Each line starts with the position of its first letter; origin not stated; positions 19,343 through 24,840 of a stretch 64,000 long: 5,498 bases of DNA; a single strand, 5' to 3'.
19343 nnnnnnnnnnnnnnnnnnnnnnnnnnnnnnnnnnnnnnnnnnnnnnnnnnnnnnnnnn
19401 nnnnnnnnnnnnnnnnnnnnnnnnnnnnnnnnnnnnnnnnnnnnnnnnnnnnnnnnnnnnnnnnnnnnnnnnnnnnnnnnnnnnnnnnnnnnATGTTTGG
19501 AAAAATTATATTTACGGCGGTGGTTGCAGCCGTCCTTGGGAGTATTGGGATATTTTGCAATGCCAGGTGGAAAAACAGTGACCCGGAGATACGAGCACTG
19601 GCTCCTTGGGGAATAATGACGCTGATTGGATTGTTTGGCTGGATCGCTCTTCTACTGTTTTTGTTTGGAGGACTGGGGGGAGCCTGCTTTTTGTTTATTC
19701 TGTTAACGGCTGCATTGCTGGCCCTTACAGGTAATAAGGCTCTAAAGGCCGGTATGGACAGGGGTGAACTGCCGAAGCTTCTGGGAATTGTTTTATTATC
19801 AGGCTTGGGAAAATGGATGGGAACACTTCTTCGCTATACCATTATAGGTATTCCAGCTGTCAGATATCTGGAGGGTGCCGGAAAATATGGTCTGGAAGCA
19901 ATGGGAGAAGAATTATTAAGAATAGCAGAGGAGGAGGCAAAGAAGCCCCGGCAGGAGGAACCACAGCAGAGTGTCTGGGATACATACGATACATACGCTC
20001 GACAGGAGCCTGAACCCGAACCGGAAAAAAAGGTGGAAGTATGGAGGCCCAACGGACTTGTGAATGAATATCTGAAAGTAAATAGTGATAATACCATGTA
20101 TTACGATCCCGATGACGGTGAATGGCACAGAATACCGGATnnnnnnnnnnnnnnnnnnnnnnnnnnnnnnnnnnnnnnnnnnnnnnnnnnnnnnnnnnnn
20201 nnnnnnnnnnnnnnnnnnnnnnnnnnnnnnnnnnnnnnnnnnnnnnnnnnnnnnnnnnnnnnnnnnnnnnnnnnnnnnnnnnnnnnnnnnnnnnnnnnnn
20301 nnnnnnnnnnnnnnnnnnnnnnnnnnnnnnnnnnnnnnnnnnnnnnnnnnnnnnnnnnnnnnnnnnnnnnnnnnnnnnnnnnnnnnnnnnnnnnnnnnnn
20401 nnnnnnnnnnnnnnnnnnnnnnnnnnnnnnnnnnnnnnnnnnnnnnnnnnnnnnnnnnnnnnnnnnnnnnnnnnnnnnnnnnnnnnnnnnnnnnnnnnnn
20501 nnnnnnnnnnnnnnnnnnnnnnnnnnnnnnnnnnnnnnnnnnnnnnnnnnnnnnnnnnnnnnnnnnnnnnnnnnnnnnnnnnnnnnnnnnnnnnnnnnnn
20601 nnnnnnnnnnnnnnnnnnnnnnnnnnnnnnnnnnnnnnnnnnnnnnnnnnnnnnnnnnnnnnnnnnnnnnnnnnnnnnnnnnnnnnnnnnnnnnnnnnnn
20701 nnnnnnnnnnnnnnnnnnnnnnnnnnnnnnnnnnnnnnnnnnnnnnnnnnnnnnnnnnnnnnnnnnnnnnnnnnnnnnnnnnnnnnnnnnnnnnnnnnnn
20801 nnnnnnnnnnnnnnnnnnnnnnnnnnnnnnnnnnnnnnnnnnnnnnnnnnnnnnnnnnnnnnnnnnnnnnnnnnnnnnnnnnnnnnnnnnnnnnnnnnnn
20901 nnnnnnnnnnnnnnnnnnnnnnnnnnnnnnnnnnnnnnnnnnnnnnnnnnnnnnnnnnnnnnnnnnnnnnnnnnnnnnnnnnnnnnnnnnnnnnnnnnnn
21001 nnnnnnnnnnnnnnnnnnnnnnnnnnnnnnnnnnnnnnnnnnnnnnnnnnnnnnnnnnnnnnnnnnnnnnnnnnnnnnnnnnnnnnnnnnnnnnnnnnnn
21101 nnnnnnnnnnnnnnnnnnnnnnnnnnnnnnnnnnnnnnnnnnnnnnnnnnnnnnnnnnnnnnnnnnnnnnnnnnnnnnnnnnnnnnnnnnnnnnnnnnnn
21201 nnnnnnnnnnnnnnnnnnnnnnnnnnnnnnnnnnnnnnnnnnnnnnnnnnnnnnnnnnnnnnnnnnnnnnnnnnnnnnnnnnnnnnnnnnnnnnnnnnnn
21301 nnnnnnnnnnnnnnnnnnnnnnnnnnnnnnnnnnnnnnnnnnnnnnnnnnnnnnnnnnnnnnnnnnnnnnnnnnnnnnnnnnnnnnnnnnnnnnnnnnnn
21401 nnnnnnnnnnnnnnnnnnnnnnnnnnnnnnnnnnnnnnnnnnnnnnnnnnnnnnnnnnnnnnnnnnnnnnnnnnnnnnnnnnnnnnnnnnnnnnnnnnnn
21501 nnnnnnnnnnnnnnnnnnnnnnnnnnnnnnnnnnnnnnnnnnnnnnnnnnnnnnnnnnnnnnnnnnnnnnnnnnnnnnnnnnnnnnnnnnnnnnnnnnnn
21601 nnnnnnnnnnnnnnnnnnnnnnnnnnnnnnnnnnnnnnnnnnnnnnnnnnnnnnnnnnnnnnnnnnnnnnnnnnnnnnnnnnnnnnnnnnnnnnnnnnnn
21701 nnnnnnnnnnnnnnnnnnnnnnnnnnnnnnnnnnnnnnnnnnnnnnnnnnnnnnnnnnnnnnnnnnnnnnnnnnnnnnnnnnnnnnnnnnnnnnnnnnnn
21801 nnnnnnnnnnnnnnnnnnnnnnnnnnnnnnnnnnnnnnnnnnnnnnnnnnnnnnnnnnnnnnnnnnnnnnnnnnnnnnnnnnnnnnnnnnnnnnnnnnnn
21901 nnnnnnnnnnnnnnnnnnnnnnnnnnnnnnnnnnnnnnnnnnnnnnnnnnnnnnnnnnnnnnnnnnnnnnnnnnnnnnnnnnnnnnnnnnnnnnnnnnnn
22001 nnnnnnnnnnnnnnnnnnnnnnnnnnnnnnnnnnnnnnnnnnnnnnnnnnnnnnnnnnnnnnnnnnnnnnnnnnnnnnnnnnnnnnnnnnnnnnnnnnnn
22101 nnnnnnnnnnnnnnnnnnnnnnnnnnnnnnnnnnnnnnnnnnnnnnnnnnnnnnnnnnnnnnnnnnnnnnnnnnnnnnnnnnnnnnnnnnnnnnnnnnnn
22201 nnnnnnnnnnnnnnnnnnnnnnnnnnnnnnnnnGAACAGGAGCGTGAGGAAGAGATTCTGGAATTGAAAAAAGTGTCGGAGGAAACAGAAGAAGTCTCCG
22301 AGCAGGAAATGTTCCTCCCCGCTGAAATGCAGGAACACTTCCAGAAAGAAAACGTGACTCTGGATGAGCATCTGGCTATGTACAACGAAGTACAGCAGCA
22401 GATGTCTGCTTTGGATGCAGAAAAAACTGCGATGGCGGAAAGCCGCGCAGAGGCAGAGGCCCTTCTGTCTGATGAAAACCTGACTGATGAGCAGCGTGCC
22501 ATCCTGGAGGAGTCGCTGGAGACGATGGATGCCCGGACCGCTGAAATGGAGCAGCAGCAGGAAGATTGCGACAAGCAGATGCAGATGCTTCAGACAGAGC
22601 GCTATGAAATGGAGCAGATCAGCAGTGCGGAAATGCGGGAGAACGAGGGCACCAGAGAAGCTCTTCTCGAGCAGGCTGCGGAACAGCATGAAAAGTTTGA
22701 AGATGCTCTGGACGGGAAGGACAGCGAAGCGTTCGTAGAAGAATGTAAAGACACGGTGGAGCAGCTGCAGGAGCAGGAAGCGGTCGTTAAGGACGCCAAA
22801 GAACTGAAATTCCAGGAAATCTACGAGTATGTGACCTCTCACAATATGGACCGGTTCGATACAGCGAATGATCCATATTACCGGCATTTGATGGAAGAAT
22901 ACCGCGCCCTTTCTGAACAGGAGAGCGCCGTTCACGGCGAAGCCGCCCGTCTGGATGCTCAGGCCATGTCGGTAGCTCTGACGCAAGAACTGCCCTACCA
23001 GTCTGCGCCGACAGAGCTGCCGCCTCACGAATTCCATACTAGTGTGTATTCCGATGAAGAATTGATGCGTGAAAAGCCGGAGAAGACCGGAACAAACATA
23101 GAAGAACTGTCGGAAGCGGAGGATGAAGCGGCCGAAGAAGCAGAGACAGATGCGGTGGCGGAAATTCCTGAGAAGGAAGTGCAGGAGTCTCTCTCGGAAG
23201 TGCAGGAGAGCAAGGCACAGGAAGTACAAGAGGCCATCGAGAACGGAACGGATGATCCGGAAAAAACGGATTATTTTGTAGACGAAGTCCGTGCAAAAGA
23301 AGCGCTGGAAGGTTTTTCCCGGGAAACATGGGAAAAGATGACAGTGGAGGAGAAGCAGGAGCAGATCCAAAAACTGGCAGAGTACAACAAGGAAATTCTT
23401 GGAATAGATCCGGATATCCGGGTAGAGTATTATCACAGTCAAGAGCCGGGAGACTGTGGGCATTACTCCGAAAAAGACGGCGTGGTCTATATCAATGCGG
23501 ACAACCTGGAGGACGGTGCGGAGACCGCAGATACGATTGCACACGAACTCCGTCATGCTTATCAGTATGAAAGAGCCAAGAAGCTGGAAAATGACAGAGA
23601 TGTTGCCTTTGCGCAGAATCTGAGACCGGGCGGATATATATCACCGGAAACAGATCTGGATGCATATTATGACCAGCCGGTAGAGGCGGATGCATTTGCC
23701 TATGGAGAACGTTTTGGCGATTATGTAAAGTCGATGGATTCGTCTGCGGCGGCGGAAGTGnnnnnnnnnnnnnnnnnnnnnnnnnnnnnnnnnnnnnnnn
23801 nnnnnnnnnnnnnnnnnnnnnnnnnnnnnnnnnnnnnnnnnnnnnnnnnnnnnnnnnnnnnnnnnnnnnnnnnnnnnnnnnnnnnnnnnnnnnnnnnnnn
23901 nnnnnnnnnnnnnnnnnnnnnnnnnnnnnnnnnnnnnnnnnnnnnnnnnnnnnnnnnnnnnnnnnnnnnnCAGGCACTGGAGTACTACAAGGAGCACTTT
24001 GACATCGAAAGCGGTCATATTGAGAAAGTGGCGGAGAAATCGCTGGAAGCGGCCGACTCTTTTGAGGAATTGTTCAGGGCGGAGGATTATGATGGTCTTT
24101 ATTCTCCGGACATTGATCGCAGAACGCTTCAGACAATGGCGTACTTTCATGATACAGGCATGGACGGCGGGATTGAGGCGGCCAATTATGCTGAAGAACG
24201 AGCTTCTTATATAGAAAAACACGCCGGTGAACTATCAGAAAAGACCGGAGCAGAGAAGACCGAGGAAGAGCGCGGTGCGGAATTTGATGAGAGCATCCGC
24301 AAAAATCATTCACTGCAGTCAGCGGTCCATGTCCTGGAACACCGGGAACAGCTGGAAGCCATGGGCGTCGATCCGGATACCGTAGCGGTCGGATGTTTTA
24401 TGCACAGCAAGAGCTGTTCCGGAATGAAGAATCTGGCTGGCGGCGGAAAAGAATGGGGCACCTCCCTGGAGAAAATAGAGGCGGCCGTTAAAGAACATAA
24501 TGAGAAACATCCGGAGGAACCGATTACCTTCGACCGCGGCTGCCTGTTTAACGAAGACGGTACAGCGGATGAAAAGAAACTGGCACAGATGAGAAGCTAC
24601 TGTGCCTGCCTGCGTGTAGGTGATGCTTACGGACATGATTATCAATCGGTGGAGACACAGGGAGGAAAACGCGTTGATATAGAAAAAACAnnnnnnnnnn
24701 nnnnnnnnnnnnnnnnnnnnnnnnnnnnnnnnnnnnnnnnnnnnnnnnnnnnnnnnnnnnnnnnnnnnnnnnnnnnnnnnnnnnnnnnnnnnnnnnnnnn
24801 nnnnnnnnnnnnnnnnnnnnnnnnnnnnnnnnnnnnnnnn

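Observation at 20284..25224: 1646-aa hyper-acidic protein combining ~570 residues of Glu-rich repeats with a zincin-like HExxH module and an HD-domain-like module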

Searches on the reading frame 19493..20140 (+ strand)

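Call 3: search_protein_families(library=pfam, proteins=[window:19493-20140:+], max_evalue=1)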
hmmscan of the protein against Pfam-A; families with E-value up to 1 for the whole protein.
window:19493-20140:+ (216 aa): 1 family
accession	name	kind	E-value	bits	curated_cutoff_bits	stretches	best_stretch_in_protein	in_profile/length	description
PF01344.31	Kelch_1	-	0.16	11.9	20.1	1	197-216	25-44/46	Kelch motif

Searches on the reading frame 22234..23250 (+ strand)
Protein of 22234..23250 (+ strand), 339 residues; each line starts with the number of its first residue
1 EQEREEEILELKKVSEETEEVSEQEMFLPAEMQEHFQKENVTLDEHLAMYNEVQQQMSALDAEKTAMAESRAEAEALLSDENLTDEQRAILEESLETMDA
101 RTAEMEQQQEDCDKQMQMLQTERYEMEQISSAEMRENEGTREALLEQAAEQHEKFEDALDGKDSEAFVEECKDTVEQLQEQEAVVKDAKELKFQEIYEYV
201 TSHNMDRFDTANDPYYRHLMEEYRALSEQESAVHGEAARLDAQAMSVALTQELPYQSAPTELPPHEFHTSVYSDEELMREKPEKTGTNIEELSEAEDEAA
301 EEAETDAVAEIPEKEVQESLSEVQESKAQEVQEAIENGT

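Call 91: search_protein_families(library=phrogs, proteins=[window:22234-23250:+], max_evalue=0.01)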
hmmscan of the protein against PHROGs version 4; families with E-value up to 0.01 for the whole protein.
window:22234-23250:+ (339 aa): 0 families

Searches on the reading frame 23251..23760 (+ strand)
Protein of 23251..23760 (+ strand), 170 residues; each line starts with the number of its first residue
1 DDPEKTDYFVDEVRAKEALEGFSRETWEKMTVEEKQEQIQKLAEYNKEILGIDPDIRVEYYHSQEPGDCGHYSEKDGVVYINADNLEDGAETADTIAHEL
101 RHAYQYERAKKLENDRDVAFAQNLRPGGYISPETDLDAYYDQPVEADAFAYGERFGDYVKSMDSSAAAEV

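Call 65: find_homologous_proteins(query=A4, max_evalue=0.00001)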
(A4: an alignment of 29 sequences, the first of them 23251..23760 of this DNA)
Query A4 (29 sequences) (170 aa, profile of the alignment): 121 proteins with E <= 0.00001 among 8000 candidates; the best 120 are listed.
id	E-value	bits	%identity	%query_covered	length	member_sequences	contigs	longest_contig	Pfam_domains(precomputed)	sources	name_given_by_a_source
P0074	1.1e-75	273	43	94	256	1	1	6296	-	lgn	-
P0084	7.1e-73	264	42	93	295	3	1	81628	-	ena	-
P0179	2.7e-69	252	40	95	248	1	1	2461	-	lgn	-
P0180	2.4e-68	249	42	95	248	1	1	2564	-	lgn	-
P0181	7.1e-68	247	39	87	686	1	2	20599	-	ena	-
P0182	7.2e-68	247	38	86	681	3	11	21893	-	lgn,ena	-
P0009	8.1e-68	247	44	100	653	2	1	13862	-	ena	-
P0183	1.3e-67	246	39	86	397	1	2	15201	-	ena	-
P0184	1.8e-67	246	36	91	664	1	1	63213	-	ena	-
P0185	2.7e-67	245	36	91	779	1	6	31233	-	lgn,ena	-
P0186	2.7e-67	245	36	91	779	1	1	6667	-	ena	-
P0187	2.7e-67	245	36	91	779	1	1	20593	-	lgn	-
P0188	2.7e-67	245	36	91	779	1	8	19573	-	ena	-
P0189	2.7e-67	245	36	91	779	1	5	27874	-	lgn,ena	-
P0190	2.7e-67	245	36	91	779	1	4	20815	-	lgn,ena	-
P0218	4.7e-66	241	36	91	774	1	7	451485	-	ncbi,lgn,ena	-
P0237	5.3e-62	228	38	83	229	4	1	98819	-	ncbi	-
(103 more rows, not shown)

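Call 66: find_encoding_contigs(protein=P0218, flank=10000, max_places=2)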
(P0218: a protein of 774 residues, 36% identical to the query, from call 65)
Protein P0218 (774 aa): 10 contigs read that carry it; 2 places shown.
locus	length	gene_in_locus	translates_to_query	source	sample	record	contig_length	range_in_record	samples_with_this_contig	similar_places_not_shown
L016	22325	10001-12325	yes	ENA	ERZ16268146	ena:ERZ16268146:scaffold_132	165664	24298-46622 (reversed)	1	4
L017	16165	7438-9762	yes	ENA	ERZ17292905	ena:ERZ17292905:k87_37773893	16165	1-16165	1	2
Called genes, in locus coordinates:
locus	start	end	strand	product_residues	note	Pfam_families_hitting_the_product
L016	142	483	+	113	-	PF13560:HTH_31, PF01381:HTH_3, PF12844:HTH_19 (weak), PF13443:HTH_26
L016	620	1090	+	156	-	PF06908:YpsA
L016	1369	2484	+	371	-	PF14659:Phage_int_SAM_3, PF00589:Phage_integrase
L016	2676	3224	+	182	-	PF00440:TetR_N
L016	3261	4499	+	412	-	PF13421:Band_7_1, PF17032:Zn_ribbon_15 (faint), PF13240:Zn_Ribbon_1, PF13248:Zn_ribbon_3 (faint), PF18912:DZR_2 (faint), PF12773:DZR, PF13240:Zn_Ribbon_1 (weak)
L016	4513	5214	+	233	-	-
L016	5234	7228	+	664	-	-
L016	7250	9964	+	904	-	PF01935:DUF87 (faint), PF05872:HerA_C (faint)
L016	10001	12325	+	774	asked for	-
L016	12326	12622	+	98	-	-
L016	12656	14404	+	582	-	-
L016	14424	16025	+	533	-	-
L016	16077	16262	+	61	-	-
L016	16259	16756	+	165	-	-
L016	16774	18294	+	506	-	PF00004:AAA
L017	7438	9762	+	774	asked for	-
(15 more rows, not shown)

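Call 68: find_encoding_contigs(protein=P0237, flank=10000, max_places=1)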
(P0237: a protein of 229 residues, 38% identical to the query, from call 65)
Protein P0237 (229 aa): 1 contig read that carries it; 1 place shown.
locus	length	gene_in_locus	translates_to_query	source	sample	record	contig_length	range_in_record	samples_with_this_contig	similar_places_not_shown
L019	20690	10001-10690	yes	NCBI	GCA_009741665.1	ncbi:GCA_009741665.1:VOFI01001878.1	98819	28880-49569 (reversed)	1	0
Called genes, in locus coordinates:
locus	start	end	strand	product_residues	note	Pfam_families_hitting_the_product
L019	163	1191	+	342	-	PF19328:DAP_DH_C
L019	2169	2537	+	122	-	-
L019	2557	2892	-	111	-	PF12844:HTH_19, PF13560:HTH_31, PF01381:HTH_3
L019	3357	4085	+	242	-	PF14659:Phage_int_SAM_3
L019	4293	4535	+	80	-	PF00589:Phage_integrase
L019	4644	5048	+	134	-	PF01381:HTH_3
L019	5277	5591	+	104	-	-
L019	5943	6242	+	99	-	-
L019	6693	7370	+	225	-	PF01935:DUF87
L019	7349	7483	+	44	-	-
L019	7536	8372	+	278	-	-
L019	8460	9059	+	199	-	-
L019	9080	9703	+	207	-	-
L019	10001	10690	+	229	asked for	-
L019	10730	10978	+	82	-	-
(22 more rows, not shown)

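Call 85: search_solved_structures(query=A4, max_evalue=10, show_alignments=3)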
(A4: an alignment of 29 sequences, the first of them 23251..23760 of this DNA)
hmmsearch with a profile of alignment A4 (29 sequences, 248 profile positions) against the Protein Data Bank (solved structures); distinct sequences matched with E-value up to 10: 4.
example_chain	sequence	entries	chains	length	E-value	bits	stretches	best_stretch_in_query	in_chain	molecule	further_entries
5gt6_A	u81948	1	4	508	1.7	11.7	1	89-130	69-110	Betaine-aldehyde dehydrogenase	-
4qet_A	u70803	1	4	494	1.8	11.6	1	89-130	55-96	Aldehyde dehydrogenase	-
5gtk_A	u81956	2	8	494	1.8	11.6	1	89-130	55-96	Betaine-aldehyde dehydrogenase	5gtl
4qf6_A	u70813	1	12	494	1.8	11.6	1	89-130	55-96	Aldehyde dehydrogenase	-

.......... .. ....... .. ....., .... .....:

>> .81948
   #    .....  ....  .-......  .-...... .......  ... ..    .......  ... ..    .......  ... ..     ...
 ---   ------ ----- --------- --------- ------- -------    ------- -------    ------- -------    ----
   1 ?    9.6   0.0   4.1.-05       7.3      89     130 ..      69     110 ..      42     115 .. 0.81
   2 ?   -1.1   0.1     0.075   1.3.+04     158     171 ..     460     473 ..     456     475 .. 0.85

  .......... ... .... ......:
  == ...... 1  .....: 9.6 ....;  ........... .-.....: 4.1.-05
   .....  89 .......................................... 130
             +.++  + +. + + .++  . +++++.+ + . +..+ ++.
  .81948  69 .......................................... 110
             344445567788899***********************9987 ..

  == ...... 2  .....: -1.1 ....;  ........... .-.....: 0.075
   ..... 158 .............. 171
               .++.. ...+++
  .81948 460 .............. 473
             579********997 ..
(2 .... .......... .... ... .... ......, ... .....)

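Call 91: search_protein_families(library=phrogs, proteins=[window:23251-23760:+], max_evalue=0.01)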
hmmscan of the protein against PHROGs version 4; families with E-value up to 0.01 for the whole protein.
window:23251-23760:+ (170 aa): 5 families
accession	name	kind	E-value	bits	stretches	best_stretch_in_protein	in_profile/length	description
phrog_87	-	other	1.1e-05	26.3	1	33-104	30-97/227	metallo-protease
phrog_10499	-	unknown function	0.00029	22.2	1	80-153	66-135/149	-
phrog_16003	-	unknown function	0.00089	20.6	1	65-131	56-123/158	-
phrog_19616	-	unknown function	0.0013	19.9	1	58-107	49-94/141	-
phrog_9897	-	unknown function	0.0014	19.2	0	86-139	86-138/192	-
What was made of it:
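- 23251..23745 (+): Gluzincin-like metallopeptidase module (residues 990-1154). HExxH at 23542-23556; predicted third ligand E1134 at 23683-23685. PHROG_87 metallo-protease E 1.1e-5 (call 91).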

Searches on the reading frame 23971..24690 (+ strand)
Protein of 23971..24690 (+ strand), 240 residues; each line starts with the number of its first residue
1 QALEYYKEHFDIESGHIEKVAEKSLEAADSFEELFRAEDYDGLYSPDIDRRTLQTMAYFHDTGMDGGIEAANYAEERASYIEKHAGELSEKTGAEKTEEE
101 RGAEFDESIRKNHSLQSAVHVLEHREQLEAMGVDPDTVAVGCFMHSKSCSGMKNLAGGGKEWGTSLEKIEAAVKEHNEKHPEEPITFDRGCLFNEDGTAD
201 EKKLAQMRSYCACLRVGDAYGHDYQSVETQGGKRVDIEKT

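Call 78: search_solved_structures(query=A6, max_evalue=10, show_alignments=4)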
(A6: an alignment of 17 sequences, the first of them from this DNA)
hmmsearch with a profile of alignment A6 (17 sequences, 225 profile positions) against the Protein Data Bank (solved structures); distinct sequences matched with E-value up to 10: 0.

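Call 82: find_homologous_proteins(query=A6, max_evalue=0.01)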
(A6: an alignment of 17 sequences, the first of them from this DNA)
Query A6 (17 sequences) (240 aa, profile of the alignment): 10 proteins with E <= 0.01 among 7939 candidates.
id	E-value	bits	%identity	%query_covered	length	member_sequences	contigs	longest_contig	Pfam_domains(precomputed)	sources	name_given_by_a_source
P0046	9.5e-85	302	42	99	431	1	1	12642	-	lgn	-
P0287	2.1e-68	248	43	80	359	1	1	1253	-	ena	-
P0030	1.2e-67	246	35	93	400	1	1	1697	-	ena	-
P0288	2.6e-64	235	34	93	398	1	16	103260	-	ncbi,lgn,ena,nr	ncbi:MAG: hypothetical protein IJK81_01875 [Selenomonadaceae bacterium]|nr:hypothetical protein [Sel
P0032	5.6e-63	231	33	93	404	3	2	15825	-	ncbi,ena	-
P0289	9.7e-62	227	36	93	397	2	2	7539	-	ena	-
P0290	4.4e-56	208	36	93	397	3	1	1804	-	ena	-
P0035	2.2e-51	193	66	72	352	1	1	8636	-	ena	-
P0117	1.5e-23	102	67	27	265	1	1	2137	PF07963.18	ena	-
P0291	4.4e-22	97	57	25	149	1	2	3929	-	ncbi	-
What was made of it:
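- Tried and rejected: A third homologue search with the HD-core profile, intended to reach annotated HD proteins, returned only 10 close relatives (call 82).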
